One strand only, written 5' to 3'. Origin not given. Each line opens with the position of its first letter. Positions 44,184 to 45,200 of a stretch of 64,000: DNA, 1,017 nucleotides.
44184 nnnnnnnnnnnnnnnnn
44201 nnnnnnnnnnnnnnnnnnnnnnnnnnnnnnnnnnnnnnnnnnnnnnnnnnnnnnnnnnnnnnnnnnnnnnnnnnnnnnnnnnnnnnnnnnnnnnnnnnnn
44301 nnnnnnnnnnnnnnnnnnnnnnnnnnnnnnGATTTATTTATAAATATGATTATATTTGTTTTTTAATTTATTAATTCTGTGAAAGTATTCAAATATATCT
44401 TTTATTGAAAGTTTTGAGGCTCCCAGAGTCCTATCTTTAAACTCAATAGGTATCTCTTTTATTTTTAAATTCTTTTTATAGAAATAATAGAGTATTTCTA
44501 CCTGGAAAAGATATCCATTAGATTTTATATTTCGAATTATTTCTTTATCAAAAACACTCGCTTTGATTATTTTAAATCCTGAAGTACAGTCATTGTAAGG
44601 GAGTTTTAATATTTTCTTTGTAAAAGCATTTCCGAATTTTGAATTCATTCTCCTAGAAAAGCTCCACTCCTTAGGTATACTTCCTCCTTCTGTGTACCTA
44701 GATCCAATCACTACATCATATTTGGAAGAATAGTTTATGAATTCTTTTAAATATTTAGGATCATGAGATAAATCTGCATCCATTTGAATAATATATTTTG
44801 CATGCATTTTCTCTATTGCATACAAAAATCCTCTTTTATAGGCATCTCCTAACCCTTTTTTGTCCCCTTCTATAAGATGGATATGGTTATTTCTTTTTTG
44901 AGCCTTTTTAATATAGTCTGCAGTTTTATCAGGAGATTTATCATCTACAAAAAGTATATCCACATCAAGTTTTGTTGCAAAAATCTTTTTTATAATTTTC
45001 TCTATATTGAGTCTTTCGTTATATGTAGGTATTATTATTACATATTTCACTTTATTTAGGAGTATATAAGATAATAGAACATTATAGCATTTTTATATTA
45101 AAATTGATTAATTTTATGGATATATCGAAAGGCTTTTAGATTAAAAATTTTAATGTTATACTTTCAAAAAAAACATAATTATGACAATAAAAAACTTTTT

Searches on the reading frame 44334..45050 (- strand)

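Call 8: search_protein_families(library=pfam, proteins=[window:44334-45050:-], max_evalue=0.001)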
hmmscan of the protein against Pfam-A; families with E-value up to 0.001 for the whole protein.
window:44334-45050:- (238 aa): 3 families
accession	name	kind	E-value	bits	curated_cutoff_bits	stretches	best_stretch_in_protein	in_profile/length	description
PF00535.33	Glycos_transf_2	-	3.4e-29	102.4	23.3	1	5-169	2-166/168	Glycosyl transferase family 2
PF10111.15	Glyco_tranf_2_2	-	1.1e-05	25.6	27.3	1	5-94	2-92/276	Glycosyltransferase like family 2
PF13641.12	Glyco_tranf_2_3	-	0.00069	20.1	27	0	4-120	4-125/230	Glycosyltransferase like family 2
